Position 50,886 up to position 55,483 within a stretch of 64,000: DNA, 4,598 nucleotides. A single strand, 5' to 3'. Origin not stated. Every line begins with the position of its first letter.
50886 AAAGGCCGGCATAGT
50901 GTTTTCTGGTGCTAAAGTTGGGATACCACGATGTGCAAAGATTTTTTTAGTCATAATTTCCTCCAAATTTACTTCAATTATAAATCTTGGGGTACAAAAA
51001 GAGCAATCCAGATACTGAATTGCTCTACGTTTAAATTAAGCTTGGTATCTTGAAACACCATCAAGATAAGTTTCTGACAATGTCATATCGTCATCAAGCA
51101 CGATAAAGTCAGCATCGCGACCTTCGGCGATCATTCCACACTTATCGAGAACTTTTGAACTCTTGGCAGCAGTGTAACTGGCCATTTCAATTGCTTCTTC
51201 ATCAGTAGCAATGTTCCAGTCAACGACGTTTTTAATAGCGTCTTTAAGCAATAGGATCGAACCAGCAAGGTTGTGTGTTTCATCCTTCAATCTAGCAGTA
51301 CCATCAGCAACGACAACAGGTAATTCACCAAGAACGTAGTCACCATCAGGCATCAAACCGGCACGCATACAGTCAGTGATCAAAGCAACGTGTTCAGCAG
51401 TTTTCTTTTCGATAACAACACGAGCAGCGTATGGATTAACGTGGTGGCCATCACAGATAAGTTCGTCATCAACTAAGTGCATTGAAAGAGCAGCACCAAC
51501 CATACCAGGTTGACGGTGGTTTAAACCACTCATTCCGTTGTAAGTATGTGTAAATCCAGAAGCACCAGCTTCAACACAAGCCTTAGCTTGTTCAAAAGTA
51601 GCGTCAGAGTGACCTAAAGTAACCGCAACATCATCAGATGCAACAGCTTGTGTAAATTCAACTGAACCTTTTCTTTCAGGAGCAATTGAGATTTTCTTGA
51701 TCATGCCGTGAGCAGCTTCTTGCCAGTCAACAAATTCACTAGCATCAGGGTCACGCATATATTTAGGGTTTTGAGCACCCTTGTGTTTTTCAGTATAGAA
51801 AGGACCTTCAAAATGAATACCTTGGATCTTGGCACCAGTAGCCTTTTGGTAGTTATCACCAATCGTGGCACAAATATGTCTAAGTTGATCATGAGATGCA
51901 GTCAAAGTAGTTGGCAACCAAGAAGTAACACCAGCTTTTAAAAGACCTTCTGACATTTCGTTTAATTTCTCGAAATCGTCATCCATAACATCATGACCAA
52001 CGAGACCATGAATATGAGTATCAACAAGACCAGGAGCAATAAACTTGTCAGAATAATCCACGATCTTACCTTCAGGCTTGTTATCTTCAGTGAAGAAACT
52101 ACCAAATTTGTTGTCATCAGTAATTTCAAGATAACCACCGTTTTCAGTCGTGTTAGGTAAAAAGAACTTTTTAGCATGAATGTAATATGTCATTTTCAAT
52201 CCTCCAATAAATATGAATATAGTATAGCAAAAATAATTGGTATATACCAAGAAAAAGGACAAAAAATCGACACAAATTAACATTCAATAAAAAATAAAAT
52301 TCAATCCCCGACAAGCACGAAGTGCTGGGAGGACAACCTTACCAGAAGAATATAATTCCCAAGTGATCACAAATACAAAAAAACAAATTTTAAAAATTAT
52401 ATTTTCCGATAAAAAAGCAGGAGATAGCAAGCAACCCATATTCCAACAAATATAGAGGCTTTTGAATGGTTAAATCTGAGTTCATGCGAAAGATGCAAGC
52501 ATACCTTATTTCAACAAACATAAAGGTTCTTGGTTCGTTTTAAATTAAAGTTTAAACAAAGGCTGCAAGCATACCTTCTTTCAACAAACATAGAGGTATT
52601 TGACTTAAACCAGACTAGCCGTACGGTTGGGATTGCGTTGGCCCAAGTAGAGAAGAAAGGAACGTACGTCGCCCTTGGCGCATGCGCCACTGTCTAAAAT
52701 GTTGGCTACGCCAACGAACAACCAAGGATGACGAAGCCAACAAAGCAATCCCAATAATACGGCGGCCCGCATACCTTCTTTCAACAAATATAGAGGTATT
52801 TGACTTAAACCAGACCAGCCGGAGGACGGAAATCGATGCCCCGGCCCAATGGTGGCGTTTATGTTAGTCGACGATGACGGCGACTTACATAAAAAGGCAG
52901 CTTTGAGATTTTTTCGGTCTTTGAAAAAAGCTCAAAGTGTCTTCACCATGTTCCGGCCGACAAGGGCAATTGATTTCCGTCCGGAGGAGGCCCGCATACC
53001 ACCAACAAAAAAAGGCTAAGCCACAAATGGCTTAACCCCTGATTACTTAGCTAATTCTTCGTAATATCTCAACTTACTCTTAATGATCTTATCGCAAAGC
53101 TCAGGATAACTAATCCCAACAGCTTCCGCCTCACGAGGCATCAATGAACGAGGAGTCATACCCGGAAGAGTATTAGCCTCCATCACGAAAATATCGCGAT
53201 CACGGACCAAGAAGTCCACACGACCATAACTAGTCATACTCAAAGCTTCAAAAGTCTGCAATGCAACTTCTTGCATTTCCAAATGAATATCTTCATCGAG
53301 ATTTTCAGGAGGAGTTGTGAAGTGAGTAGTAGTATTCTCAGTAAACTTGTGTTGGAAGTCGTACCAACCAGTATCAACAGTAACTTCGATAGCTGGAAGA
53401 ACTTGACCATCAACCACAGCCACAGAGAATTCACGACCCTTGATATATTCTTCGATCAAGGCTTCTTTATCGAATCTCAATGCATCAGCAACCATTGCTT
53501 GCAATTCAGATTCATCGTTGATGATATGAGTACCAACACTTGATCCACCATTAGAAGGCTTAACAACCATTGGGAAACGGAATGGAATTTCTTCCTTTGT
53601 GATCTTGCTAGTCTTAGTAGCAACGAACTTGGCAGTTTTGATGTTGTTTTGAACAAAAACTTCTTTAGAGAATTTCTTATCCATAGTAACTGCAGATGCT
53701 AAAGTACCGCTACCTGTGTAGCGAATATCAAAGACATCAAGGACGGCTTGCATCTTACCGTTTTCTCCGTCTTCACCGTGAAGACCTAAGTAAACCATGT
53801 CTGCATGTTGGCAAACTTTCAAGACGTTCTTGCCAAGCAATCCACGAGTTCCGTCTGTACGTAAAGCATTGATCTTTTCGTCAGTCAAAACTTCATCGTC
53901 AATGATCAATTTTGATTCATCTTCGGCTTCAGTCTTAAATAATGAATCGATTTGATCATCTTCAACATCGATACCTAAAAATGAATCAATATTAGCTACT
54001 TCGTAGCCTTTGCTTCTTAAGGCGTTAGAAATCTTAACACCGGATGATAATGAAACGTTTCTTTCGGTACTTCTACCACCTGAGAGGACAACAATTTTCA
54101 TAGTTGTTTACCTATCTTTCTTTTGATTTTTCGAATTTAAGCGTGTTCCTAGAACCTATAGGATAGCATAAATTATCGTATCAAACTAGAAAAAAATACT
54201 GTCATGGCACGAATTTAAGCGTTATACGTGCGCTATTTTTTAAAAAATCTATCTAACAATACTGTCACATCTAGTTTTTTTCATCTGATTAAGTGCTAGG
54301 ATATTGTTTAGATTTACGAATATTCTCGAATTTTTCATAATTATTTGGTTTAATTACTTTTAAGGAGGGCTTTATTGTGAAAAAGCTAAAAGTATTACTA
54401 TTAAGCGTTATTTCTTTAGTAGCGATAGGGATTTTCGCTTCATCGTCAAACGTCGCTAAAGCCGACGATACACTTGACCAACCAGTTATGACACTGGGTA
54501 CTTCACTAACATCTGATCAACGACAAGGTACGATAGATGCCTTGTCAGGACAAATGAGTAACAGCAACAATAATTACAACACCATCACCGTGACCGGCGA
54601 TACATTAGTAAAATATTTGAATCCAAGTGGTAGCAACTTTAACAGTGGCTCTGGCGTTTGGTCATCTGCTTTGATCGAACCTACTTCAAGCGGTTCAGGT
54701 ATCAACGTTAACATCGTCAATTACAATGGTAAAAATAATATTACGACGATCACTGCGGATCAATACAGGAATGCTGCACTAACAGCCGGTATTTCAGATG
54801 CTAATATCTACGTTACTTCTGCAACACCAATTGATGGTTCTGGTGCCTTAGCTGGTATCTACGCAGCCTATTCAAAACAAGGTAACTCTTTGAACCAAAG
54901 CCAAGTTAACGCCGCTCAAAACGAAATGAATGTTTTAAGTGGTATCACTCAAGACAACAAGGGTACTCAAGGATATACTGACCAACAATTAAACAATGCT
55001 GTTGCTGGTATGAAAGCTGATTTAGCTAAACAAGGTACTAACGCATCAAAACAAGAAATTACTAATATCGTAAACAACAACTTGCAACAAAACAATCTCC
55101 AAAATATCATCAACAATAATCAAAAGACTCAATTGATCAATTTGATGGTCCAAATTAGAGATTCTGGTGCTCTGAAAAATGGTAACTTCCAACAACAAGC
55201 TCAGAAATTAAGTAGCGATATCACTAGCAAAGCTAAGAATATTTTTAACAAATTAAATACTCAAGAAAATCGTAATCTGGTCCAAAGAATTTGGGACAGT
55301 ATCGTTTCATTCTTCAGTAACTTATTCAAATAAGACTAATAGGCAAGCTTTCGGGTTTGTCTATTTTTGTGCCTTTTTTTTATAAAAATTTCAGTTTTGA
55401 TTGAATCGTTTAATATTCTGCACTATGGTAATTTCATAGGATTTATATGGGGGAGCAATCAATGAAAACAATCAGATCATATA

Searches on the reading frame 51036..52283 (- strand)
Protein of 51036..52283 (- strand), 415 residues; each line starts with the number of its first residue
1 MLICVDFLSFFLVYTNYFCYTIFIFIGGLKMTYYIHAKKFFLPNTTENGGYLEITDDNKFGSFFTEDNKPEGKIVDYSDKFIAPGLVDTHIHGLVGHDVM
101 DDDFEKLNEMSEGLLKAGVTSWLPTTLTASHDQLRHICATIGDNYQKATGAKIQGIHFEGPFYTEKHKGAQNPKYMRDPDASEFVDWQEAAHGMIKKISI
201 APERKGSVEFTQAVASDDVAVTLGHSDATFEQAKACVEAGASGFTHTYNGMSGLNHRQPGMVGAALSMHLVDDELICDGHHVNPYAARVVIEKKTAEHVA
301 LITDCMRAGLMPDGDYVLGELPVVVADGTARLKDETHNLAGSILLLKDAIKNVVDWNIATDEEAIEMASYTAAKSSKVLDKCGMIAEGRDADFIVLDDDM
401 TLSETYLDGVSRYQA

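Call 70: search_protein_families(library=pfam, proteins=[window:51036-52283:-], max_evalue=0.00001)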
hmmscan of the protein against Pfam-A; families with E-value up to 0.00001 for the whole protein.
window:51036-52283:- (415 aa): 2 families
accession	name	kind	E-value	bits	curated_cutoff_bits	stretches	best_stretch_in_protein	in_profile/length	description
PF01979.26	Amidohydro_1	-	6.7e-15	55.6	25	1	81-404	1-337/345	Amidohydrolase family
PF07969.17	Amidohydro_3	-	2.6e-07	30.9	29.7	0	362-400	410-448/472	Amidohydrolase family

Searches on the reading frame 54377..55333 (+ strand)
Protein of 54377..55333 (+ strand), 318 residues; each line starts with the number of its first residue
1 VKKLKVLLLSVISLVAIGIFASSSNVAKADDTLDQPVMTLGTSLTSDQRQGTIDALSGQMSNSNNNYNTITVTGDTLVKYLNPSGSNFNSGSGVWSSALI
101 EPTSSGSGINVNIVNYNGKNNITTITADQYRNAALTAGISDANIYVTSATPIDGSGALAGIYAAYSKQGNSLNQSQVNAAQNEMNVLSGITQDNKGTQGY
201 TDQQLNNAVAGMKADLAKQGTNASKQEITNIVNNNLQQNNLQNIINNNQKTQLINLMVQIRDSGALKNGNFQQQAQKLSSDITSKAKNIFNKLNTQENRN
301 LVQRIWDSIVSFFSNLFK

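Call 70: search_protein_families(library=pfam, proteins=[window:54377-55333:+], max_evalue=0.00001)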
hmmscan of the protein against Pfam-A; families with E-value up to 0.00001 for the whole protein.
window:54377-55333:+ (318 aa): 1 family
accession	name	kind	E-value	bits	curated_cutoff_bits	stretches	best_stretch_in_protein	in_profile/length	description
PF06207.16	DUF1002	-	1.3e-55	188.9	26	1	40-277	1-219/220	Protein of unknown function (DUF1002)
